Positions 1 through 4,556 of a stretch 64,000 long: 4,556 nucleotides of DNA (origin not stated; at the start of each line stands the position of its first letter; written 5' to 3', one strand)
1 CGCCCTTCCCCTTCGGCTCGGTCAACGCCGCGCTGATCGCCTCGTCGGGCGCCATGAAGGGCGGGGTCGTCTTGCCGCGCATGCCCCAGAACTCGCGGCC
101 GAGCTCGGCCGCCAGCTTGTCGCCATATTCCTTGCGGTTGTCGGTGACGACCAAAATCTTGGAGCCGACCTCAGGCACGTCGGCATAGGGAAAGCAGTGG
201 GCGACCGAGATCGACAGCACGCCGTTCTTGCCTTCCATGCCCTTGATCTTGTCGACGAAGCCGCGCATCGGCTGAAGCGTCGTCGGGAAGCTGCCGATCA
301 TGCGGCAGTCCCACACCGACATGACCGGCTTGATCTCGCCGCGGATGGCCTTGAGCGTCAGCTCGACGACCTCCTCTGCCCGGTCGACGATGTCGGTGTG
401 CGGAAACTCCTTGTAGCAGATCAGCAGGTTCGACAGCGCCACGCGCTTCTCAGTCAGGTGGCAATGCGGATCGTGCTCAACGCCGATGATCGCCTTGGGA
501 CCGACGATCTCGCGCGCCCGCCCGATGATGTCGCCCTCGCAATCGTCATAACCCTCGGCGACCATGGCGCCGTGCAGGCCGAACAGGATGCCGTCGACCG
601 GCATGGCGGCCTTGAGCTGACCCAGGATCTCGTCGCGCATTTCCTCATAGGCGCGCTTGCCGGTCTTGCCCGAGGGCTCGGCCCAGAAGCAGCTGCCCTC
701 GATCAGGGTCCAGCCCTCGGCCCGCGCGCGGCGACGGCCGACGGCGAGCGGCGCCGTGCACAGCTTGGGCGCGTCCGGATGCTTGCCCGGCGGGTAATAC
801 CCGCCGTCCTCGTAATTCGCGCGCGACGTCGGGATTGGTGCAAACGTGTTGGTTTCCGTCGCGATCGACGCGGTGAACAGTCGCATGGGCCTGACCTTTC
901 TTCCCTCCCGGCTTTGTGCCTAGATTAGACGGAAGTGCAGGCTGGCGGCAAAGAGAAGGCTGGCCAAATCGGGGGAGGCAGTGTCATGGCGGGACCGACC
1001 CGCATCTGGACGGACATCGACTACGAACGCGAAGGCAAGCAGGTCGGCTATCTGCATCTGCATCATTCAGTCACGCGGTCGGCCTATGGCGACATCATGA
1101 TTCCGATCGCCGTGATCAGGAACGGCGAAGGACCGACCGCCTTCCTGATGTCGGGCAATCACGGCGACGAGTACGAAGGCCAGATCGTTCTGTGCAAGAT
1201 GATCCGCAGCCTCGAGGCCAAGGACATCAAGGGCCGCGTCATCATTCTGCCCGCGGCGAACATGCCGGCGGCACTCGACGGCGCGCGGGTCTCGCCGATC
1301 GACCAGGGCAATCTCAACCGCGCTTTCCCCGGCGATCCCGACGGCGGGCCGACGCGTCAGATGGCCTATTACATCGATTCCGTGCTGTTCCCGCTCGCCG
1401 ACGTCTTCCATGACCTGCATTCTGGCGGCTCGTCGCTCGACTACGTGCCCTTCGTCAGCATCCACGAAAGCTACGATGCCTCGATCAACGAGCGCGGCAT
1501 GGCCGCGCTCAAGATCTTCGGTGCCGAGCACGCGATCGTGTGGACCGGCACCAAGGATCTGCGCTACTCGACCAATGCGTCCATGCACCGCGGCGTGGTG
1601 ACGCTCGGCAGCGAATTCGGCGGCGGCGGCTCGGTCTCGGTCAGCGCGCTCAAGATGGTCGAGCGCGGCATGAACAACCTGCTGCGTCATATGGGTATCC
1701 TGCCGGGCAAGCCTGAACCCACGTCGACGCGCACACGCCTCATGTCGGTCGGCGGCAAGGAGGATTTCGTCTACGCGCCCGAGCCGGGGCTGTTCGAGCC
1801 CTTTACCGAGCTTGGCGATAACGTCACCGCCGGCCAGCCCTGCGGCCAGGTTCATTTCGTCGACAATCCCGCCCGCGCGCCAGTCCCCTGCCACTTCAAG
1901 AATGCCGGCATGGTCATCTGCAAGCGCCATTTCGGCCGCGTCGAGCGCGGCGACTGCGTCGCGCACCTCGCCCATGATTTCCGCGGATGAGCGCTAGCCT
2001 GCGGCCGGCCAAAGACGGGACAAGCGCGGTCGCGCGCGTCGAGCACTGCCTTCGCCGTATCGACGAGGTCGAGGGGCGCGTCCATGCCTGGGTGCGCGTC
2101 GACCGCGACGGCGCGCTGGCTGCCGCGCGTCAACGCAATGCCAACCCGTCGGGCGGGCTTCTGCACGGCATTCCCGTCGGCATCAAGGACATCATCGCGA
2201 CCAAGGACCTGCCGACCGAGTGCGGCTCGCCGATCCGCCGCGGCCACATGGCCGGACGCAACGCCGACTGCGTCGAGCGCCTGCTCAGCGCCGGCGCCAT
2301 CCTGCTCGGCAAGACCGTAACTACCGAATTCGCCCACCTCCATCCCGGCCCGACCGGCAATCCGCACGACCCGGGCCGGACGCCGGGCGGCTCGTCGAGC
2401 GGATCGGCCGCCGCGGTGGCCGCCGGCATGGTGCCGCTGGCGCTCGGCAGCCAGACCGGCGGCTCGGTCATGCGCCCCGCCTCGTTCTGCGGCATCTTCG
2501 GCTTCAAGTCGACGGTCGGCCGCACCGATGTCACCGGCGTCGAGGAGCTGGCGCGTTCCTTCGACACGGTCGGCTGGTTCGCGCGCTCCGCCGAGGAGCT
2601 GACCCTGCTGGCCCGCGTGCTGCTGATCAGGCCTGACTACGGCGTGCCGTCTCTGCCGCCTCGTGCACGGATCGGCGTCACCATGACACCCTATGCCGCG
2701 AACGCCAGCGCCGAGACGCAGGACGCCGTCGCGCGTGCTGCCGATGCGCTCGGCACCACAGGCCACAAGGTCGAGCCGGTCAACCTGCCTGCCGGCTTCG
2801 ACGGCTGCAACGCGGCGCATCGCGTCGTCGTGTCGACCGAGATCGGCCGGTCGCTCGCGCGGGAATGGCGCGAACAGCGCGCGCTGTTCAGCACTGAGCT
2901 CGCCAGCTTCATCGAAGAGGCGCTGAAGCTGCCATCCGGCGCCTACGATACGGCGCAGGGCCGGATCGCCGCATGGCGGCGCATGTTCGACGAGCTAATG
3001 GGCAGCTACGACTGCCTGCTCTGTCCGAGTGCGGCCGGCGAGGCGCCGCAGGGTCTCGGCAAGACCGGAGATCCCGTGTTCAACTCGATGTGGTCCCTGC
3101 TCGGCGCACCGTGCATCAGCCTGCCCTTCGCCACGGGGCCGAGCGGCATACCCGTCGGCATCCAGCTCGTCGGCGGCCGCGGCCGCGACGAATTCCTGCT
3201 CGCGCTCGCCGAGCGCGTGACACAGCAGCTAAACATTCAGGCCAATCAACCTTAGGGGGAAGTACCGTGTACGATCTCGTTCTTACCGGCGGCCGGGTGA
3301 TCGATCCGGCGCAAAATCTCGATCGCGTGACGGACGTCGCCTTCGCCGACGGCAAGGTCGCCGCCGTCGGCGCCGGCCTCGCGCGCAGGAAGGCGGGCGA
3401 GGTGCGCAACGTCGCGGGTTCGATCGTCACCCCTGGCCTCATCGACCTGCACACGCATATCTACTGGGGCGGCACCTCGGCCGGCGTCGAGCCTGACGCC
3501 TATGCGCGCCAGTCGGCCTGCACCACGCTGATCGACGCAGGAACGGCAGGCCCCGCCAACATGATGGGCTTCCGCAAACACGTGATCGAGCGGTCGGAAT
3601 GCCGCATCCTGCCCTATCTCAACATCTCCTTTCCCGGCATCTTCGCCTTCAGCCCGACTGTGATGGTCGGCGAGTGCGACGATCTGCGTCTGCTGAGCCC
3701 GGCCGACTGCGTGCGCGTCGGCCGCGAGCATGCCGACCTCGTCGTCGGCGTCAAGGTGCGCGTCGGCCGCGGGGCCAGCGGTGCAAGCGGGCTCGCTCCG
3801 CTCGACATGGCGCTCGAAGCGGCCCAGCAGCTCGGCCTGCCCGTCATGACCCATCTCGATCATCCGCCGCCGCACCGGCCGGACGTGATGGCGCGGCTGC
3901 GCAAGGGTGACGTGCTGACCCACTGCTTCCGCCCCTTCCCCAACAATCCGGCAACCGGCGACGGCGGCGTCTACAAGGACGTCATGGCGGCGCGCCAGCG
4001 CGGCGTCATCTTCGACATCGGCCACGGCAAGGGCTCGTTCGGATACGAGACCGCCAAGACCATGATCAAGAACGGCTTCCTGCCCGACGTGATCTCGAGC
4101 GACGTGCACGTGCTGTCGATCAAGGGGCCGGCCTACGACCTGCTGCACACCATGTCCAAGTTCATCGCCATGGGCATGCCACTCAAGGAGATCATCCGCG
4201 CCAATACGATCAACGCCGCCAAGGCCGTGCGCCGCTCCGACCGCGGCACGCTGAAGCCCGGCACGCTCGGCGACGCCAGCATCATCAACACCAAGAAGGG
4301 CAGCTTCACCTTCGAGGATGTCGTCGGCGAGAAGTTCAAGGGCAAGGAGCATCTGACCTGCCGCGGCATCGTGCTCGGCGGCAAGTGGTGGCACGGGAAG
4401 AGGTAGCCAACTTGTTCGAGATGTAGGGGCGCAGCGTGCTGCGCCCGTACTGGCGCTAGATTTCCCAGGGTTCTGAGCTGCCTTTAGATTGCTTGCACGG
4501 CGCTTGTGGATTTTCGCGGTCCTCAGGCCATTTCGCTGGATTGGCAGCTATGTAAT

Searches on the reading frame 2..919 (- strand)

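Call 40: search_protein_families(library=pfam, proteins=[window:2-919:-], max_evalue=0.00001)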
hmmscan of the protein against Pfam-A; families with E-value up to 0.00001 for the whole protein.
window:2-919:- (306 aa): 1 family
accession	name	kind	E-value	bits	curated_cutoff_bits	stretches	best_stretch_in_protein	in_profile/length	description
PF07364.17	DUF1485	-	4.2e-83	279.4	22.8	1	13-298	1-289/290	Metallopeptidase family M81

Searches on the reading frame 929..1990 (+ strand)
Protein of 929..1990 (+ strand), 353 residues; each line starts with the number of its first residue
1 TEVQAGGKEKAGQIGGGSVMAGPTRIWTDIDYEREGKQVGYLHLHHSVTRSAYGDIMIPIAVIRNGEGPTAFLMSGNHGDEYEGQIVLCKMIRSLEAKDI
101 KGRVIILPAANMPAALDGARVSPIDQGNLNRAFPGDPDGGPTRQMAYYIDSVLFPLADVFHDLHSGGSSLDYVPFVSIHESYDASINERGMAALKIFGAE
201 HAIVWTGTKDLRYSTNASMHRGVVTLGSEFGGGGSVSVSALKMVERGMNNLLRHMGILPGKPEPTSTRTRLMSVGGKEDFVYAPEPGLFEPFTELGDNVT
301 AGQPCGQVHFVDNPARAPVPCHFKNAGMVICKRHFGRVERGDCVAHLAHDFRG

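Call 7: search_protein_families(library=pfam, proteins=[window:929-1990:+])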
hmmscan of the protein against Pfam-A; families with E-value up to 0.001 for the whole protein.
window:929-1990:+ (353 aa): 1 family
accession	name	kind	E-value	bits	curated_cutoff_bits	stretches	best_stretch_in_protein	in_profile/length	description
PF24827.1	AstE_AspA_cat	-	5.6e-34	117.8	25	1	68-254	2-191/192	Succinylglutamate desuccinylase/Aspartoacylase catalytic domain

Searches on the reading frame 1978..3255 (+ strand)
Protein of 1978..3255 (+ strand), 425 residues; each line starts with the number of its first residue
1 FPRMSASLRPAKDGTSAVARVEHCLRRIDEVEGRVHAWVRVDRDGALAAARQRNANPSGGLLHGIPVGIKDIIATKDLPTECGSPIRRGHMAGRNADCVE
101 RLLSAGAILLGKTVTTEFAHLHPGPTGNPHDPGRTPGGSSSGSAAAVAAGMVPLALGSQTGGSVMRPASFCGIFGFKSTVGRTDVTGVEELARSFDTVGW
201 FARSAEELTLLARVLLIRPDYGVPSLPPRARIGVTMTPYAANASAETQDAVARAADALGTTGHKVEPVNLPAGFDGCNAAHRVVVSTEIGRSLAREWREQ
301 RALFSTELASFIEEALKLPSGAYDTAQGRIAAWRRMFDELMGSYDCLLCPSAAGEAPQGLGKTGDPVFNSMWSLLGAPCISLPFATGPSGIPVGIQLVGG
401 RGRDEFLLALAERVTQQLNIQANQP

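Call 7: search_protein_families(library=pfam, proteins=[window:1978-3255:+])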
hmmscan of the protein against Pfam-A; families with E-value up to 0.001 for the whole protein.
window:1978-3255:+ (425 aa): 1 family
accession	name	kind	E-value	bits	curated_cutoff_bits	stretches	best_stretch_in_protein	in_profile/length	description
PF01425.27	Amidase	-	8.2e-79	266.2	27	1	21-408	3-445/445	Amidase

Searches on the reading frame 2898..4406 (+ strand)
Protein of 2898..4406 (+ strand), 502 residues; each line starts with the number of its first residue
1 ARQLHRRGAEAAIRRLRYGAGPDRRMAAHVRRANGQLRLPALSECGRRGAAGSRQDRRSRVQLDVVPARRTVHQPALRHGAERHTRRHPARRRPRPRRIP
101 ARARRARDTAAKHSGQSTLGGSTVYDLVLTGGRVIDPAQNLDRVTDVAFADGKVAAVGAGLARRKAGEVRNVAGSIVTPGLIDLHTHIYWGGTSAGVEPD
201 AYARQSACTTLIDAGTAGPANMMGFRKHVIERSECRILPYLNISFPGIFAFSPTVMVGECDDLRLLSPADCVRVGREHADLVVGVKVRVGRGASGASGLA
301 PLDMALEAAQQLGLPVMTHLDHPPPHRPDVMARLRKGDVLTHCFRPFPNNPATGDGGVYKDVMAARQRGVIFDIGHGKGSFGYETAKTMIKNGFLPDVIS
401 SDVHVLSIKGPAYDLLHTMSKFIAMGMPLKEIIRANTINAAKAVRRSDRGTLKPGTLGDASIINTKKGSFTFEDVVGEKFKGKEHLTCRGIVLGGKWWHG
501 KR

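Call 7: search_protein_families(library=pfam, proteins=[window:2898-4406:+])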
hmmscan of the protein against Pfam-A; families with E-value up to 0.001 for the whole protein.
window:2898-4406:+ (502 aa): 2 families
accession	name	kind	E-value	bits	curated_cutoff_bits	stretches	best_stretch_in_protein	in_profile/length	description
PF01979.26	Amidohydro_1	-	1.9e-15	57.4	25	1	176-474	1-325/345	Amidohydrolase family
PF07969.17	Amidohydro_3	-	4.9e-10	39.9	29.7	1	169-201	2-35/472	Amidohydrolase family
